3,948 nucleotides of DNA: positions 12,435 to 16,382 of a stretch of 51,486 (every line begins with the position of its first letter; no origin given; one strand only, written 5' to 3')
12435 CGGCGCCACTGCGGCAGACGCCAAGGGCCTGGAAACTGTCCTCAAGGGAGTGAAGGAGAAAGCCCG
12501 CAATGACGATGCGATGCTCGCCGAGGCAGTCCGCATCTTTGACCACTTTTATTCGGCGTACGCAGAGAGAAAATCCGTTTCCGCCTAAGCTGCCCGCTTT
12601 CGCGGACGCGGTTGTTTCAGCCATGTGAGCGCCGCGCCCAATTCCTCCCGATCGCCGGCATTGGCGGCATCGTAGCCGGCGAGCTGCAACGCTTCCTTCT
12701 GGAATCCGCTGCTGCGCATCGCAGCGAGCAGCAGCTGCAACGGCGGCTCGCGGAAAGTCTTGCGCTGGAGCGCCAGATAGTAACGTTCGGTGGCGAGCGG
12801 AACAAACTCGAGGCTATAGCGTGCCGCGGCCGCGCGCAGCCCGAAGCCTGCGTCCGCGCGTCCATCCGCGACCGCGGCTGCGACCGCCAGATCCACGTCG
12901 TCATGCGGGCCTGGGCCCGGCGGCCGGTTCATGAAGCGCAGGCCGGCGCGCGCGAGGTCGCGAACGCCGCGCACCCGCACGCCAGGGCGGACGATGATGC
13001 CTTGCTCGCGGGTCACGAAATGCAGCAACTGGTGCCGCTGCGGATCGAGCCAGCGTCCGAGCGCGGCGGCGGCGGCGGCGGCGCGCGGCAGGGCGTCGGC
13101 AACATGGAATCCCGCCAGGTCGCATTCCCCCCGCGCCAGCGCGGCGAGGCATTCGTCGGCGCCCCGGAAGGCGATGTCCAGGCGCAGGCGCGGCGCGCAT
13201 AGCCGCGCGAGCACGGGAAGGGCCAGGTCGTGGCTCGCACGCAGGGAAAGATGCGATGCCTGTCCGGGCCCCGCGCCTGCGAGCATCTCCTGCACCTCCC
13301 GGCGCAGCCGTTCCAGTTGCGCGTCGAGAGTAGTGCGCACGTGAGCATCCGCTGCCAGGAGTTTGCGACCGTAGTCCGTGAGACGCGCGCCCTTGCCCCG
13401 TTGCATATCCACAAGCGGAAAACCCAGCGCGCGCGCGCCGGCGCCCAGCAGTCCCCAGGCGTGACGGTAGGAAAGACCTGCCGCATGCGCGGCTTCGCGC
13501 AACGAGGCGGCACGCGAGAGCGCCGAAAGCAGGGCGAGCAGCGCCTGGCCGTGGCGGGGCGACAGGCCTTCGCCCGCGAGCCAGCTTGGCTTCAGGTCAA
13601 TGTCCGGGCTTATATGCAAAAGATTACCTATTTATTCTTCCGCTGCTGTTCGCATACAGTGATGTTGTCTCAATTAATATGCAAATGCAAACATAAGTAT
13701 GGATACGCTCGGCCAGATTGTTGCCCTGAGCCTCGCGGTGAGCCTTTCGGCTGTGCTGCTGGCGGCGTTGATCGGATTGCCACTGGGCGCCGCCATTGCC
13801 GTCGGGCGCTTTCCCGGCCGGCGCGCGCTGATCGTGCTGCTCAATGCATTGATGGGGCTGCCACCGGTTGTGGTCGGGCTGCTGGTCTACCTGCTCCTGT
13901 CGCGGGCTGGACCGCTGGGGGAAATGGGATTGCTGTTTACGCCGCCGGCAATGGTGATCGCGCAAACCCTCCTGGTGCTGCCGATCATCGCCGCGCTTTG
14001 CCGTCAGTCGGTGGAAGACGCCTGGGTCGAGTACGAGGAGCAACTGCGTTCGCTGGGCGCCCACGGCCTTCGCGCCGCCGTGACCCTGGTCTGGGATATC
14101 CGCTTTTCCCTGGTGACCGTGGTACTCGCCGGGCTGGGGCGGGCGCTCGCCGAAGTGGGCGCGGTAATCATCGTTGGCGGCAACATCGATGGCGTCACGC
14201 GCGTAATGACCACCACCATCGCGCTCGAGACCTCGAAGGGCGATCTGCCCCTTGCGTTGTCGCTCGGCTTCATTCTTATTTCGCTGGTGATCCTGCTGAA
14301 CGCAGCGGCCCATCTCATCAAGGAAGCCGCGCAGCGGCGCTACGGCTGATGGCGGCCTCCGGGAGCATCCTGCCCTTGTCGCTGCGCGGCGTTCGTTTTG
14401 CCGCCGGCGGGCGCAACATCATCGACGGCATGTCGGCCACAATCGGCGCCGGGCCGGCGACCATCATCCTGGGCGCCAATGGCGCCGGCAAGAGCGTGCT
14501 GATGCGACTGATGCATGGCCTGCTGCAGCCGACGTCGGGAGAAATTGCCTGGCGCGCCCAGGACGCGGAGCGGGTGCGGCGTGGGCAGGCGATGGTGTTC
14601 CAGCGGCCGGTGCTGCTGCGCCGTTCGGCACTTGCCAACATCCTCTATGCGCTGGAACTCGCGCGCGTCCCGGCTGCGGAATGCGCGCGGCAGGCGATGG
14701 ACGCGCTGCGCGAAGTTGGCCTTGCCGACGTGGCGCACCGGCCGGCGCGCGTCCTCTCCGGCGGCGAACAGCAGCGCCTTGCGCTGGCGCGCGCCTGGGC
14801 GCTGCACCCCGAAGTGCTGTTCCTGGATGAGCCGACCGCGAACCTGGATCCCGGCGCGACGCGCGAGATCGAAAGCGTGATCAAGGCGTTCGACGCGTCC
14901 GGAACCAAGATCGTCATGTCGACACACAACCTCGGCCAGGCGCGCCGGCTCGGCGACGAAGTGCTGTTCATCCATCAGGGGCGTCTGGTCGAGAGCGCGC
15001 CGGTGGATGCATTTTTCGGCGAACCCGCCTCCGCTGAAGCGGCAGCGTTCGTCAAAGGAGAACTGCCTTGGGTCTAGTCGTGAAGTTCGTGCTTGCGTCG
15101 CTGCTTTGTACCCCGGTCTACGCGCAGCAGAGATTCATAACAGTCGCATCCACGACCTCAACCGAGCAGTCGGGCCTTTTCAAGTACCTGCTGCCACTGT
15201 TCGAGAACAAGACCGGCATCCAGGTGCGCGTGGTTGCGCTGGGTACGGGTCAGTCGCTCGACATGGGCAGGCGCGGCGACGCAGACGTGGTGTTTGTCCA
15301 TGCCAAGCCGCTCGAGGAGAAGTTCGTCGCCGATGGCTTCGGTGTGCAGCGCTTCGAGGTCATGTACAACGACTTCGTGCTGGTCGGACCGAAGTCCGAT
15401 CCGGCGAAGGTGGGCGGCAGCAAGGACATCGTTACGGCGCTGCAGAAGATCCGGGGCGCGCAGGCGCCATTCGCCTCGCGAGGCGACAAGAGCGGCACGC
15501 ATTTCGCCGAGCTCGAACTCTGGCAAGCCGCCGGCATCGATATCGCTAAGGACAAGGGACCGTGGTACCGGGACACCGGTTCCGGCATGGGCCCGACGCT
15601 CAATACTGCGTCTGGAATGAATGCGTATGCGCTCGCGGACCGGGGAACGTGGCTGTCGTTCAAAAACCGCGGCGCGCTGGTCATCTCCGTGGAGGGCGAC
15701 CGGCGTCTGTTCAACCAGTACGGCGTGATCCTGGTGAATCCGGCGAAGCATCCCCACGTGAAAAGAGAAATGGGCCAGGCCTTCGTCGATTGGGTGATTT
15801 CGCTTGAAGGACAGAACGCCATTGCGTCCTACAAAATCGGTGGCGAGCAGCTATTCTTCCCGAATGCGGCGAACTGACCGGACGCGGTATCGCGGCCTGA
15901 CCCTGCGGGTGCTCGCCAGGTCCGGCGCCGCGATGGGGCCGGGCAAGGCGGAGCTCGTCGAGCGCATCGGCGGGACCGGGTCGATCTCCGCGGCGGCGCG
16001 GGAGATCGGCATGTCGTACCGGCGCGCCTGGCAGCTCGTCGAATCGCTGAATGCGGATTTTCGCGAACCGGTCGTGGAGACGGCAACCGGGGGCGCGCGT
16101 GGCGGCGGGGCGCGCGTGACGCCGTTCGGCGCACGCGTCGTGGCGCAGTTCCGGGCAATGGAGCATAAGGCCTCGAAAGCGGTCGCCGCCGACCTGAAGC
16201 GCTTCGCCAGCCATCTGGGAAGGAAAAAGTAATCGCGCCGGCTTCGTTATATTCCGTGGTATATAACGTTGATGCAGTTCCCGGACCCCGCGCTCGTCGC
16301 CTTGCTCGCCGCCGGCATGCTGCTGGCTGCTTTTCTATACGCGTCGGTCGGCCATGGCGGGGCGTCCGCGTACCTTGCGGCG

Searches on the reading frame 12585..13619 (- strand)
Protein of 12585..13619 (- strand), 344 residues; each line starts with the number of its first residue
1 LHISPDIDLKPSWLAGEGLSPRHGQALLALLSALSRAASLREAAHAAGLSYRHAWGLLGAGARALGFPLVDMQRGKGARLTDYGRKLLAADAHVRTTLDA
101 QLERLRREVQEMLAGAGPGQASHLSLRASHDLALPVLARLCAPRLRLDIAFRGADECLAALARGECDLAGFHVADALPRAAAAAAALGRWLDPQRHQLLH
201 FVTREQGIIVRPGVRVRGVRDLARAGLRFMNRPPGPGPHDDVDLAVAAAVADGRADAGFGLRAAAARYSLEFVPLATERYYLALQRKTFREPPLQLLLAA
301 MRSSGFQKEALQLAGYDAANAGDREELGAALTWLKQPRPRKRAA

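Call 10: search_protein_families(library=ncbifam, proteins=[window:12585-13619:-], max_evalue=0.00001)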
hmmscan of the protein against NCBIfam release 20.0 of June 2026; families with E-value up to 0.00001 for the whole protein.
window:12585-13619:- (344 aa): 2 families
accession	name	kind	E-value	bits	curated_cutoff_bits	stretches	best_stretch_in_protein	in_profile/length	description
NF011068.0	PRK14498.1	equivalog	5e-33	114.1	534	2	244-323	563-642/647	molybdopterin biosynthesis protein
TIGR00637.1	ModE_repress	subfamily_domain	2.6e-09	37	98.5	1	24-108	3-91/100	ModE molybdate transport repressor domain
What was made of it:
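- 12585..13619 (-): Regulator with a ModE-like N-terminal HTH and a PBP-like domain, transcribed divergently from tupB. Resembles the TunR/ModE-PBP type. Call 10: TIGR00637 ModE_repress E=2.6e-9; PRK14498 C-terminal PBP region E=5e-33.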

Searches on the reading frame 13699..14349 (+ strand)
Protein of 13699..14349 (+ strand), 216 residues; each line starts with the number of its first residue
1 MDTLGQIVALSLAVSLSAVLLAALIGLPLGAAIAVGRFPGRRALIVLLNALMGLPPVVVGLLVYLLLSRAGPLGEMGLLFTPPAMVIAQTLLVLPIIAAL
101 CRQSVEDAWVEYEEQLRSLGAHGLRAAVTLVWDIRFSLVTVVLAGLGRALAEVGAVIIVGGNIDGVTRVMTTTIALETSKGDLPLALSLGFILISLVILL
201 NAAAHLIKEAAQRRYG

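Call 10: search_protein_families(library=ncbifam, proteins=[window:13699-14349:+], max_evalue=0.00001)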
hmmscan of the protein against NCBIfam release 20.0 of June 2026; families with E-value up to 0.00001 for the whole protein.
window:13699-14349:+ (216 aa): 11 families
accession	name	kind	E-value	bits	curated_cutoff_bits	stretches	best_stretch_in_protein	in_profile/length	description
NF038017.1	ABC_perm1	subfamily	4.8e-74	248.3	100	1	11-194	1-184/184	ABC transporter permease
NF041773.1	tung_perm_TupB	equivalog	3.4e-45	154.6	320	1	11-209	29-227/230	tungstate ABC transporter permease TupB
TIGR02141.1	modB_ABC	equivalog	2e-23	83.1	182.6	1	9-201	1-201/208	molybdate ABC transporter permease subunit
TIGR01581.1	Mo_ABC_porter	hypoth_equivalog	3.1e-22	79.2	210.3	1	7-198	22-220/225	ABC transporter permease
TIGR00969.1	3a0106s02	subfamily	6.7e-21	74.9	240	1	8-200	63-264/272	sulfate ABC transporter permease subunit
TIGR02140.1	permease_CysW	equivalog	1.9e-19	70.2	329.1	1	7-201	48-249/261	sulfate ABC transporter permease subunit CysW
NF006939.0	PRK09421.1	equivalog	4.5e-16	58.9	262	1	6-212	10-221/230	molybdate ABC transporter permease subunit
NF008208.0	PRK10971.1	equivalog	2.6e-13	50.1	415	1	13-206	65-265/277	sulfate/thiosulfate ABC transporter permease CysT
TIGR02139.1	permease_CysT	equivalog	4.7e-12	46.1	246.1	1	8-201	52-254/265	sulfate ABC transporter permease subunit CysT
NF008620.0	PRK11602.1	equivalog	8.1e-11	41.6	442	1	7-177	65-242/291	sulfate/thiosulfate ABC transporter permease CysW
NF040839.1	tungstate_WtpB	equivalog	2.3e-08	34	340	1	8-164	46-208/251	tungstate ABC transporter permease WtpB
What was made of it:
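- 13699..14349 (+): tupB-like ABC permease. Call 10: NF038017 at 248 bits (cut-off 100); TupB model at 154.6 bits, below its cut-off of 320.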

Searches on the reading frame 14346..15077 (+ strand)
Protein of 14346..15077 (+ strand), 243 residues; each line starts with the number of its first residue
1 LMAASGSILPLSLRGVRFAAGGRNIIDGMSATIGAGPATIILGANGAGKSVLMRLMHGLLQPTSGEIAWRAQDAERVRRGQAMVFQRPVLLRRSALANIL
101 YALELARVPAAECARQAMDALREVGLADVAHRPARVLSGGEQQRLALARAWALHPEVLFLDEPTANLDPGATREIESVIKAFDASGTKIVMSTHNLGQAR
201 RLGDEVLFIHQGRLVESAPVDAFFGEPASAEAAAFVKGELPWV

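Call 10: search_protein_families(library=ncbifam, proteins=[window:14346-15077:+], max_evalue=0.00001)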
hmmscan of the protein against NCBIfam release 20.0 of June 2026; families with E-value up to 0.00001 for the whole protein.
window:14346-15077:+ (243 aa): 186 families (the best 25 are shown)
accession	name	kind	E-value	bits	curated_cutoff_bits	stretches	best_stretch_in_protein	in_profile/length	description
TIGR00972.1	3a0107s01c2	equivalog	2.5e-42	145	343.2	1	18-239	9-246/248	phosphate ABC transporter ATP-binding protein PstB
TIGR02673.1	FtsE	equivalog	3.4e-38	131.4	264.85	1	21-212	13-213/214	cell division ATP-binding protein FtsE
TIGR04520.1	ECF_ATPase_1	equivalog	1.4e-37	129.6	315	1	22-225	14-225/269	energy-coupling factor transporter ATPase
TIGR03258.1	PhnT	equivalog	2.4e-37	128.8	499.15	1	11-236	9-240/359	2-aminoethylphosphonate ABC transport system ATP-binding subunit PhnT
TIGR01188.1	drrA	subfamily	3.3e-37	128.4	312.45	1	25-217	8-205/302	daunorubicin resistance ABC transporter, ATP-binding protein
TIGR04521.1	ECF_ATPase_2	equivalog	4.2e-37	127.7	330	1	24-230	19-239/279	energy-coupling factor transporter ATPase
NF040840.2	tungstate_WtpC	equivalog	4.5e-37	128.1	440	1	38-237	28-232/347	tungstate ABC transporter ATP-binding protein WtpC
TIGR01166.1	cbiO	subfamily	1.4e-36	125.7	211.8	1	23-196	5-187/190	cobalt ABC transporter, ATP-binding protein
NF007027.0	PRK09493.1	equivalog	4.9e-36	124.3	379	1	17-236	8-236/240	glutamine ABC transporter ATP-binding protein GlnQ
NF010068.0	PRK13548.1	equivalog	8e-36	123.5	261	1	11-220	6-227/261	heme ABC transporter ATP-binding protein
TIGR03873.1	F420-0_ABC_ATP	hypoth_equivalog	5.3e-35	120.9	372.4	1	11-220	2-221/256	putative F420-0 ABC transporter ATP-binding protein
TIGR01189.1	ccmA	equivalog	1.3e-34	119.6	131.6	1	12-195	2-186/198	heme ABC exporter ATP-binding protein CcmA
NF006987.0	PRK09452.1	equivalog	1.8e-34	119.1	482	1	11-236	18-248/378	spermidine/putrescine ABC transporter ATP-binding protein PotA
TIGR01186.1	proV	subfamily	2.3e-34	119.1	326.6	1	21-238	4-232/363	betaine/proline/choline family ABC transporter ATP-binding protein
TIGR03864.1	PQQ_ABC_ATP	hypoth_equivalog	3e-34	118.5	302.25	1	11-226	2-222/236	ABC transporter, ATP-binding subunit, PQQ-dependent alcohol dehydrogenase system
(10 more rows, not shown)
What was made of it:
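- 14346..15077 (+): tupC-like ABC ATPase. Call 10: generic ABC ATPase hits.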

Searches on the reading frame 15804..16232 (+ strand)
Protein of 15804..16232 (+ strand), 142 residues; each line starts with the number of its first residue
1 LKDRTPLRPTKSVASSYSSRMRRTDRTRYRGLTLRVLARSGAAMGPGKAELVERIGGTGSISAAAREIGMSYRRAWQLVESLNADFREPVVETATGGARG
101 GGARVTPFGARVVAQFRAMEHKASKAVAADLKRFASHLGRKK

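Call 5: search_protein_families(library=ncbifam, proteins=[window:15804-16232:+], max_evalue=0.001)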
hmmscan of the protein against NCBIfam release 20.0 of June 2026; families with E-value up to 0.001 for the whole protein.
window:15804-16232:+ (142 aa): 2 families
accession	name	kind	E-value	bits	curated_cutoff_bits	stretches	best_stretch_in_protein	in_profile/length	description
TIGR00637.1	ModE_repress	subfamily_domain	3.4e-24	84.8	98.5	1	44-132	2-90/100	ModE molybdate transport repressor domain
NF007957.0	PRK10676.1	equivalog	4.7e-16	58.7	369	1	45-126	18-99/263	molybdenum-dependent transcriptional regulator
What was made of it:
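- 15864..16232 (+): Gene encoding only the N-terminal DNA-binding domain of ModE, with no Mop/TOBE domain. The ORF opens at 15804. The probable start is the ATG at 15864, which is an inference. Call 5: TIGR00637 at 84.8 bits (cut-off 98.5).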

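Call 6: search_protein_families(library=pfam, proteins=[window:15804-16232:+], max_evalue=0.001)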
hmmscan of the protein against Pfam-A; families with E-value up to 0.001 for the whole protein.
window:15804-16232:+ (142 aa): 1 family
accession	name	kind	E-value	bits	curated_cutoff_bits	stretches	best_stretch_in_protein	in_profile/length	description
PF00126.33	HTH_1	-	2.8e-06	27.6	26.6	1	53-109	8-59/60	Bacterial regulatory helix-turn-helix protein, lysR family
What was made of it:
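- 15864..16232 (+): Call 6: Pfam HTH_1 at 27.6 bits.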
